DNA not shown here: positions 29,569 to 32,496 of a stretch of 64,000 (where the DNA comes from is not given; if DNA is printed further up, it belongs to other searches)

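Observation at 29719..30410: RNase R with a 225-aa N-terminal Arg/Gly/Ser/Asp low-complexity domain in place of the usual HTH module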

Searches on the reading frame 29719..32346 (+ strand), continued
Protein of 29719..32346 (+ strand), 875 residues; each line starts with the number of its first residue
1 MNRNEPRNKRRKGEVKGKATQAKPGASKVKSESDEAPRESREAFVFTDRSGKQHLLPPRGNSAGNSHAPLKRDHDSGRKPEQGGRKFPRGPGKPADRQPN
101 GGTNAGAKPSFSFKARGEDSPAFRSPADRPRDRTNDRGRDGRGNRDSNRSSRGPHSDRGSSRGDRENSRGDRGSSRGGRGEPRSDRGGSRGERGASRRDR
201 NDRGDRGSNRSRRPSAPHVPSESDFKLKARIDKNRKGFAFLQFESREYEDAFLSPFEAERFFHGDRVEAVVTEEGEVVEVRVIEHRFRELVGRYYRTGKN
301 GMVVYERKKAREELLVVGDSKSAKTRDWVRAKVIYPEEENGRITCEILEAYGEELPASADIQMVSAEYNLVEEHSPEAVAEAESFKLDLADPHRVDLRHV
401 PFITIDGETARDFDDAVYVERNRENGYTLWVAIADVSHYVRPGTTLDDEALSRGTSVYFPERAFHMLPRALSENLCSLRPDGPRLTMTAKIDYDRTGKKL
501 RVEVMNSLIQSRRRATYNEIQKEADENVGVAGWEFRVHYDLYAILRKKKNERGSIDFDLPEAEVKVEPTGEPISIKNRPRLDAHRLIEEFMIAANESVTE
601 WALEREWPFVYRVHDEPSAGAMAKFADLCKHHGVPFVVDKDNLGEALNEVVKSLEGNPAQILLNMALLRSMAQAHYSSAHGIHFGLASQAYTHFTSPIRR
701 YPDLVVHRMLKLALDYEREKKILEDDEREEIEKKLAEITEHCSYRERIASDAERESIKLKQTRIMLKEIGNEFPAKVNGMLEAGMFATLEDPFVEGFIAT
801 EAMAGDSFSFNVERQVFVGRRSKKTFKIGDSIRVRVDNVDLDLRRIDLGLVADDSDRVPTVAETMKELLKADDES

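Call 8: find_homologous_proteins(query=window:29719-32346:+, max_evalue=1e-20)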
Query window:29719-32346:+ (875 aa): 7987 proteins with E <= 1e-20 among 8000 candidates; the best 120 are listed.
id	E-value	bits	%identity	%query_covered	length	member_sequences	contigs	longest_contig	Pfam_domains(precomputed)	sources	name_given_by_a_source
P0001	0.0e+0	1969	100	100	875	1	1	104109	PF00575.30,PF00773.26,PF08206.18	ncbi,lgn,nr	ncbi:MAG: ribonuclease R [Cryobacterium sp.]|nr:ribonuclease R [Oligoflexia bacterium]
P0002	0.0e+0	1260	70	98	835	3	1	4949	PF00575.30,PF00773.26,PF08206.18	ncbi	-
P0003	0.0e+0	1260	68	97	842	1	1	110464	PF00575.30,PF00773.26,PF08206.18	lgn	-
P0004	0.0e+0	1238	67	97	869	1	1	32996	PF00575.30,PF00773.26,PF08206.18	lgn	-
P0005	0.0e+0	1220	69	97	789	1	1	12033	PF00575.30,PF00773.26,PF08206.18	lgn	-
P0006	0.0e+0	1205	69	97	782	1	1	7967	PF00575.30,PF00773.26,PF08206.18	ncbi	-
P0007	0.0e+0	1195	66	99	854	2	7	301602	PF00575.30,PF00773.26,PF08206.18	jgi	jgi:ribonuclease R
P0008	0.0e+0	1182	66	97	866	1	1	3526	PF00575.30,PF00773.26,PF08206.18,PF17876.8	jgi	jgi:ribonuclease R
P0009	0.0e+0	1168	67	98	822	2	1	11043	PF00575.30,PF00773.26,PF08206.18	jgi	jgi:ribonuclease R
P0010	0.0e+0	1168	-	-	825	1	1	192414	PF00575.30,PF00773.26,PF08206.18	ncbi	-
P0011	0.0e+0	1168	67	98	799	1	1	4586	PF00575.30,PF00773.26,PF08206.18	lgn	-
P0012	0.0e+0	1167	66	97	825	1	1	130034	PF00575.30,PF00773.26,PF08206.18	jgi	jgi:ribonuclease R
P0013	0.0e+0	1165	81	73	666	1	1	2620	PF00575.30,PF00773.26,PF08206.18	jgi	jgi:ribonuclease R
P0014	0.0e+0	1157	68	93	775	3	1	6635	PF00575.30,PF00773.26,PF08206.18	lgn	-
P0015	0.0e+0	1143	78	73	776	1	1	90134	PF00575.30,PF00773.26,PF08206.18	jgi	jgi:ribonuclease R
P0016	0.0e+0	1132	75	76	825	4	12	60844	PF00575.30,PF00773.26,PF08206.18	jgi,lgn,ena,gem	-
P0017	0.0e+0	1115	61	99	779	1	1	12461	PF00575.30,PF00773.26,PF08206.18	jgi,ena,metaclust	metaclust:\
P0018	0.0e+0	1014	69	74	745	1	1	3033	PF00575.30,PF00773.26,PF08206.18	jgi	jgi:ribonuclease R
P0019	3.0e-292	990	69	73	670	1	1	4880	PF00575.30,PF00773.26,PF08206.18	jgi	jgi:ribonuclease R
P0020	1.8e-291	987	68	73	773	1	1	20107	PF00575.30,PF00773.26,PF08206.18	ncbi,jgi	jgi:ribonuclease R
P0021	9.3e-290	982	56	95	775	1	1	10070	PF00575.30,PF00773.26,PF08206.18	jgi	-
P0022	1.0e-289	982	59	94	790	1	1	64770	PF00575.30,PF00773.26,PF08206.18,PF17876.8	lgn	-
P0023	4.1e-289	980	59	92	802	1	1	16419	PF00575.30,PF00773.26,PF08206.18,PF18614.8,PF17876.8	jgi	jgi:ribonuclease R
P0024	1.1e-286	972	57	95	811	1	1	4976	PF00575.30,PF00773.26,PF08206.18,PF17876.8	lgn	-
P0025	1.0e-280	952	58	95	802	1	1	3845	PF00575.30,PF00773.26,PF08206.18,PF18614.8,PF17876.8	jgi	-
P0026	4.8e-278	943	54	96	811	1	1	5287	PF00575.30,PF00773.26,PF08206.18,PF17876.8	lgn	-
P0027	7.9e-266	903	57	82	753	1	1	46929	PF00575.30,PF00773.26,PF08206.18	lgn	-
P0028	1.1e-257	876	52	93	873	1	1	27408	PF00575.30,PF00773.26,PF08206.18,PF18614.8,PF17876.8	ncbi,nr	ncbi:MAG: ribonuclease R [Methylotenera sp.]|nr:ribonuclease R [Oligoflexia bacterium]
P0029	1.9e-256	872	62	71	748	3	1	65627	PF00575.30,PF00773.26,PF08206.18,PF18614.8,PF17876.8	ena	-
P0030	1.5e-251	855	53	94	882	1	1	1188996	PF00575.30,PF00773.26,PF08206.18,PF18614.8,PF17876.8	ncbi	-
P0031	6.8e-251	853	49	98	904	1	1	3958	PF00575.30,PF00773.26,PF08206.18,PF18614.8,PF17876.8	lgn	-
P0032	1.3e-250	852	52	88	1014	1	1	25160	PF00575.30,PF00773.26,PF08206.18,PF18614.8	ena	-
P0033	3.0e-250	851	53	93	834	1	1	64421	PF00575.30,PF00773.26,PF08206.18,PF18614.8,PF17876.8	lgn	-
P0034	3.2e-250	851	61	71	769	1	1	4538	PF00575.30,PF00773.26,PF08206.18,PF18614.8,PF17876.8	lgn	-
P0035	6.2e-250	850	55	84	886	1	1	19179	PF00575.30,PF00773.26,PF08206.18,PF18614.8,PF17876.8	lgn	-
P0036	2.2e-249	848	55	82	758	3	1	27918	PF00575.30,PF00773.26,PF08206.18,PF17876.8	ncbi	-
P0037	7.6e-248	843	59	75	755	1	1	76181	PF00575.30,PF00773.26,PF08206.18,PF18614.8,PF17876.8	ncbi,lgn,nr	ncbi:MAG: ribonuclease R [Oligoflexia bacterium]|nr:ribonuclease R [Oligoflexia bacterium]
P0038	1.1e-247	843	55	87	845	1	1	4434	PF00575.30,PF00773.26,PF08206.18,PF18614.8,PF17876.8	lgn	-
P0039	1.6e-247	842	52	92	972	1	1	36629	PF00773.26,PF08206.18,PF17876.8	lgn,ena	-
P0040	2.0e-247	842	50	97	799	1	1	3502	PF00575.30,PF00773.26,PF08206.18,PF18614.8,PF17876.8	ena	-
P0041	3.9e-247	841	55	82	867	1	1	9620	PF00575.30,PF00773.26,PF08206.18,PF18614.8,PF17876.8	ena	-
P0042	3.2e-246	838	49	94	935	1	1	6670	PF00575.30,PF00773.26,PF08206.18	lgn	-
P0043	1.6e-245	835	58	77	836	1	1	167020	PF00575.30,PF00773.26,PF08206.18,PF18614.8,PF17876.8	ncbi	-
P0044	6.8e-245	833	50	95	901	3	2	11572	PF00773.26,PF08206.18,PF17876.8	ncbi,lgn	-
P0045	2.2e-244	832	60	72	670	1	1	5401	PF00575.30,PF00773.26,PF08206.18,PF18614.8,PF17876.8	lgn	-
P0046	4.0e-244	831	54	84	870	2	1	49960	PF00575.30,PF00773.26,PF08206.18,PF18614.8,PF17876.8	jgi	jgi:ribonuclease R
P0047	7.9e-244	830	58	76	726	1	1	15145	PF00575.30,PF00773.26,PF08206.18,PF17876.8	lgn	-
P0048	1.6e-243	829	49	97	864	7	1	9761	PF00773.26,PF08206.18,PF17876.8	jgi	jgi:ribonuclease R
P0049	1.6e-243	829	60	72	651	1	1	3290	PF00575.30,PF00773.26,PF08206.18,PF17876.8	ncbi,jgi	jgi:ribonuclease R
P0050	2.1e-243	828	55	85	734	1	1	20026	PF00575.30,PF00773.26,PF08206.18,PF18614.8,PF17876.8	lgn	-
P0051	2.5e-243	828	58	73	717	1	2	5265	PF00575.30,PF00773.26,PF08206.18,PF17876.8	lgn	-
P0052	4.4e-243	827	60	72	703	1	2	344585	PF00575.30,PF00773.26,PF08206.18,PF17876.8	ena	-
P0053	8.6e-243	826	59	74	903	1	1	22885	PF00773.26,PF08206.18,PF18614.8,PF17876.8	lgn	-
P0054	1.2e-241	823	55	77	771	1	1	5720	PF00575.30,PF00773.26,PF08206.18,PF17876.8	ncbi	-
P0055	2.1e-241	822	56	76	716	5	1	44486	PF00575.30,PF00773.26,PF08206.18,PF17876.8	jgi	-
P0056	3.6e-241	821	54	82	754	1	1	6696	PF00575.30,PF00773.26,PF08206.18,PF17876.8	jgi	jgi:ribonuclease R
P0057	5.3e-241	820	58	73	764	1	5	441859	PF00575.30,PF00773.26,PF08206.18,PF17876.8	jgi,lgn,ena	-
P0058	5.6e-241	820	61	72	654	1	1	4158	PF00575.30,PF00773.26,PF08206.18,PF18614.8,PF17876.8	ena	-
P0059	7.5e-241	820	52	87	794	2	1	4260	PF00575.30,PF00773.26,PF08206.18,PF18614.8,PF17876.8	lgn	-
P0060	8.0e-241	820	60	73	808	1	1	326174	PF00575.30,PF00773.26,PF08206.18,PF17876.8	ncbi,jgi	jgi:ribonuclease R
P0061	1.6e-240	819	59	72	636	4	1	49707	PF00575.30,PF00773.26,PF08206.18,PF18614.8,PF17876.8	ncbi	-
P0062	1.7e-240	819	59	72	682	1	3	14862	PF00575.30,PF00773.26,PF08206.18,PF17876.8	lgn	-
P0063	1.9e-240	819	58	77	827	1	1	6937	PF00575.30,PF00773.26,PF08206.18,PF17876.8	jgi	jgi:ribonuclease R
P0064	2.0e-240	819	51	93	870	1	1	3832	PF00575.30,PF00773.26,PF08206.18,PF17876.8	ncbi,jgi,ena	jgi:ribonuclease R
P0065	4.5e-240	817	57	77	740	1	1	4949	PF00575.30,PF00773.26,PF08206.18,PF18614.8,PF17876.8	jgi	jgi:ribonuclease R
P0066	4.7e-240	817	53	84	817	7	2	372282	PF00575.30,PF00773.26,PF08206.18,PF17876.8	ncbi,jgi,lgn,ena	jgi:ribonuclease R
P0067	5.0e-240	817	55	79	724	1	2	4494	PF00575.30,PF00773.26,PF08206.18,PF17876.8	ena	-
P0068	2.5e-239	815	54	82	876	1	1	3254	PF00575.30,PF00773.26,PF08206.18,PF18614.8,PF17876.8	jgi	jgi:ribonuclease R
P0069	2.8e-239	815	49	97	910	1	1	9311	PF00773.26,PF08206.18,PF17876.8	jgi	jgi:ribonuclease R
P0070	3.1e-239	815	55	81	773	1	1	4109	PF00575.30,PF00773.26,PF08206.18,PF18614.8,PF17876.8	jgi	jgi:ribonuclease R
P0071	4.3e-239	814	56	77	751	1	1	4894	PF00575.30,PF00773.26,PF08206.18,PF18614.8,PF17876.8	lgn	-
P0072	7.7e-239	813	57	73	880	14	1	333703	PF00575.30,PF00773.26,PF08206.18,PF17876.8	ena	-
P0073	8.7e-239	813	56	78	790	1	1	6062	PF00575.30,PF00773.26,PF08206.18,PF18614.8,PF17876.8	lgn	-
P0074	1.0e-238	813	58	73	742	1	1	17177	PF00575.30,PF00773.26,PF08206.18,PF18614.8,PF17876.8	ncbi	ncbi:MAG: ribonuclease R [Oligoflexia bacterium]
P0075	1.1e-238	813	56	77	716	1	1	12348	PF00575.30,PF00773.26,PF08206.18,PF17876.8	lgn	-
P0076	1.4e-238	812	57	76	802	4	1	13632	PF00575.30,PF00773.26,PF08206.18,PF18614.8,PF17876.8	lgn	-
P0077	3.8e-238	811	53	86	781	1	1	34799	PF00575.30,PF00773.26,PF08206.18,PF18614.8,PF17876.8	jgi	jgi:ribonuclease R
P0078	5.8e-238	810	54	87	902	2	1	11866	PF00575.30,PF00773.26,PF08206.18,PF18614.8,PF17876.8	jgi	jgi:ribonuclease R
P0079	7.4e-238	810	55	75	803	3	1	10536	PF00575.30,PF00773.26,PF08206.18,PF18614.8,PF17876.8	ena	-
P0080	8.4e-238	810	56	77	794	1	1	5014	PF00575.30,PF00773.26,PF08206.18,PF18614.8,PF17876.8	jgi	jgi:ribonuclease R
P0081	9.6e-238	810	56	80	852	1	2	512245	PF00575.30,PF00773.26,PF08206.18,PF18614.8,PF17876.8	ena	-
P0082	1.9e-237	809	59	70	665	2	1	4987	PF00575.30,PF00773.26,PF18614.8,PF17876.8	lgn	-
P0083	2.0e-237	809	55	82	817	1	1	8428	PF00575.30,PF00773.26,PF08206.18,PF18614.8,PF17876.8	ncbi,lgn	-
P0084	2.3e-237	808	57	74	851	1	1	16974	PF00575.30,PF00773.26,PF08206.18,PF18614.8,PF17876.8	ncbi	-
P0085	3.6e-237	808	58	71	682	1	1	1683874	PF00575.30,PF00773.26,PF08206.18,PF18614.8,PF17876.8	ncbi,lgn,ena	-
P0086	8.0e-237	807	58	72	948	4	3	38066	PF00575.30,PF00773.26,PF08206.18,PF17876.8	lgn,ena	-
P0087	1.6e-236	806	58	73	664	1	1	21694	PF00575.30,PF00773.26,PF08206.18,PF18614.8,PF17876.8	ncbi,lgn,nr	ncbi:MAG: ribonuclease R [Oligoflexia bacterium]|nr:ribonuclease R [Oligoflexia bacterium]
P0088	2.4e-236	805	56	79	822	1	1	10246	PF00575.30,PF00773.26,PF08206.18,PF18614.8,PF17876.8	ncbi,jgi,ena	jgi:ribonuclease R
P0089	2.5e-236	805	49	97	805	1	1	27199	PF00773.26,PF08206.18,PF17876.8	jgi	jgi:ribonuclease R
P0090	3.1e-236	805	54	84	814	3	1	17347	PF00575.30,PF00773.26,PF08206.18,PF18614.8,PF17876.8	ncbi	ncbi:MAG: ribonuclease R [Bdellovibrionia bacterium]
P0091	4.1e-236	804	54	79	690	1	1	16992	PF00575.30,PF00773.26,PF08206.18,PF18614.8,PF17876.8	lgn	-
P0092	4.6e-236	804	58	72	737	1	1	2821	PF00575.30,PF00773.26,PF08206.18,PF18614.8,PF17876.8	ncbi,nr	ncbi:MAG TPA: ribonuclease R, partial [Bdellovibrionota bacterium]|nr:ribonuclease R [Bdellovibriono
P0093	5.3e-236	804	57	74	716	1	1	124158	PF00575.30,PF00773.26,PF08206.18,PF17876.8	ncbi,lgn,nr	ncbi:MAG: ribonuclease R [Oligoflexia bacterium]|nr:ribonuclease R [Oligoflexia bacterium]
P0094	1.3e-235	803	58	73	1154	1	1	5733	PF00575.30,PF00773.26,PF08206.18,PF18614.8,PF17876.8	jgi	jgi:ribonuclease R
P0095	1.3e-235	803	58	71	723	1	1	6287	PF00575.30,PF00773.26,PF08206.18,PF18614.8,PF17876.8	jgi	jgi:ribonuclease R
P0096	3.3e-235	801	53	80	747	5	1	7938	PF00575.30,PF00773.26,PF08206.18,PF18614.8,PF17876.8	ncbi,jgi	jgi:ribonuclease R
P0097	1.2e-234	799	53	81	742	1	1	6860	PF00575.30,PF00773.26,PF08206.18,PF18614.8,PF17876.8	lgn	-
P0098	2.3e-234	798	58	71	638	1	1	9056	PF00575.30,PF00773.26,PF08206.18,PF18614.8,PF17876.8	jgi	jgi:ribonuclease R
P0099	2.4e-234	798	49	92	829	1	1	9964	PF00575.30,PF00773.26,PF08206.18,PF17876.8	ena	-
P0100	1.7e-233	796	55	76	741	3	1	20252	PF00575.30,PF00773.26,PF08206.18,PF18614.8,PF17876.8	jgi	-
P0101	1.9e-233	795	59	71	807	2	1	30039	PF00575.30,PF00773.26,PF08206.18,PF18614.8,PF17876.8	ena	-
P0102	2.2e-233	795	55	78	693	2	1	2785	PF00575.30,PF00773.26,PF08206.18,PF17876.8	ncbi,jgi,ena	jgi:ribonuclease R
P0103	2.9e-233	795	53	80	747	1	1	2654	PF00575.30,PF00773.26,PF08206.18,PF18614.8,PF17876.8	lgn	-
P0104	4.3e-233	794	59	72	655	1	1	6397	PF00575.30,PF00773.26,PF08206.18,PF18614.8,PF17876.8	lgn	-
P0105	4.6e-233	794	57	75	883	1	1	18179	PF00575.30,PF00773.26,PF08206.18,PF18614.8,PF17876.8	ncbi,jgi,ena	jgi:ribonuclease R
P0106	7.5e-233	793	56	73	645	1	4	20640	PF00575.30,PF00773.26,PF08206.18,PF18614.8,PF17876.8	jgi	jgi:ribonuclease R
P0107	8.0e-233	793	58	72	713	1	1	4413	PF00575.30,PF00773.26,PF08206.18,PF18614.8,PF17876.8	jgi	jgi:ribonuclease R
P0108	1.5e-232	792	55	76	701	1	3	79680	PF00575.30,PF00773.26,PF08206.18,PF18614.8,PF17876.8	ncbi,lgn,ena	-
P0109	1.8e-232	792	52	82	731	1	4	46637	PF00575.30,PF00773.26,PF08206.18,PF18614.8,PF17876.8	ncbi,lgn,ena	-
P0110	2.0e-232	792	57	73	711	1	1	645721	PF00575.30,PF00773.26,PF08206.18,PF18614.8,PF17876.8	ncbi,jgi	jgi:ribonuclease R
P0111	2.7e-232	792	58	71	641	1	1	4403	PF00575.30,PF00773.26,PF08206.18,PF17876.8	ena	-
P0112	1.7e-231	789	56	72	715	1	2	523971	PF00575.30,PF00773.26,PF08206.18,PF18614.8,PF17876.8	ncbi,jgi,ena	jgi:ribonuclease R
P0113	4.9e-231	787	58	71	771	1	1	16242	PF00575.30,PF00773.26,PF08206.18,PF18614.8,PF17876.8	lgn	-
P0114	5.9e-231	787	55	79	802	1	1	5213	PF00575.30,PF00773.26,PF08206.18,PF17876.8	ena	-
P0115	9.9e-231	786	57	71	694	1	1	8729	PF00575.30,PF00773.26,PF08206.18,PF17876.8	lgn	-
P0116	1.3e-230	786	56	73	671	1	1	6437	PF00575.30,PF00773.26,PF08206.18,PF18614.8,PF17876.8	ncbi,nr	ncbi:MAG: ribonuclease R [Bdellovibrionales bacterium]|nr:ribonuclease R [Bdellovibrionales bacteriu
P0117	3.7e-230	785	55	78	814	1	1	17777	PF00575.30,PF00773.26,PF08206.18,PF18614.8,PF17876.8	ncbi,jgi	jgi:ribonuclease R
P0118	4.3e-230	784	57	72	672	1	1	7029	PF00575.30,PF00773.26,PF08206.18,PF18614.8,PF17876.8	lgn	-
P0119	2.3e-229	782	56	72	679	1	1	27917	PF00575.30,PF00773.26,PF08206.18,PF18614.8,PF17876.8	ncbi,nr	ncbi:MAG: ribonuclease R [Bdellovibrio sp.]|nr:ribonuclease R [Bdellovibrio sp.]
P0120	2.4e-229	782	49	88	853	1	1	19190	PF00575.30,PF00773.26,PF08206.18,PF18614.8,PF17876.8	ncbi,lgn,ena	-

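Call 29: predict_structure(alignment_id=A3)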
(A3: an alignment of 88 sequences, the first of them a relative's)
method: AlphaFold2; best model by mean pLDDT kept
length: 875 residues; sequences in the alignment: 88
mean_pLDDT: 79.4   pTM: 0.74
mean pLDDT of the five models: 79.4, 78.4, 77.0, 75.3, 75.0
residues with pLDDT >= 90: 552; 70-90: 92; 50-70: 37; < 50: 194
segments of 3 or more residues with pLDDT < 50: 1-41, 58-157, 159-198, 200-207, 209-211
pLDDT, mean of each block of 10 residues (from residue 1): 40 37 34 35 69 64 34 33 34 38 33 36 35 34 34 40 41 39 37 41 47 66 93 94 92 94 95 93 93 95 91 96 97 92 96 96 93 94 94 96 79 83 96 94 96 90 91 89 96 97 97 91 94 93 95 88 94 94 91 95 96 94 95 94 93 92 91 93 91 70 94 97 97 96 92 94 97 96 96 97 92 93 94 97 95 64 74 61
secondary structure, 60 per line:
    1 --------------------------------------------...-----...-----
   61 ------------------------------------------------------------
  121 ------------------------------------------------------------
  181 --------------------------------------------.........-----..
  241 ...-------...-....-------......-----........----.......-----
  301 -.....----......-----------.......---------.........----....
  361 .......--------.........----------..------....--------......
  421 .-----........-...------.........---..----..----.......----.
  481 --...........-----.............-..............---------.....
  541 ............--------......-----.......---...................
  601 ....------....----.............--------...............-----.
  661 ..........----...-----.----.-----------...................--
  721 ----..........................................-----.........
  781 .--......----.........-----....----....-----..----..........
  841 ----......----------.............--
elements in order (helices of 4 or more, strands of 3 or more residues): E45-47 E53-55 E225-233 E239-243 E251-253 H255-258 E266-271 E277-284 E289-295 E302-306 E311-316 E328-334 E344-352 H357-367 H376-384 E403-406 E415-421 E427-434 H445-453 H469-475 E483-493 E499-511 E513-516 H517-526 H536-552 E561-566 E572-578 H582-604 E611-614 H619-631 H640-654 H660-670 E675-677 H700-718 H725-766 E772-781 E784-789 E794-799 E808-811 E816-819 E831-840 E845-850 H861-873
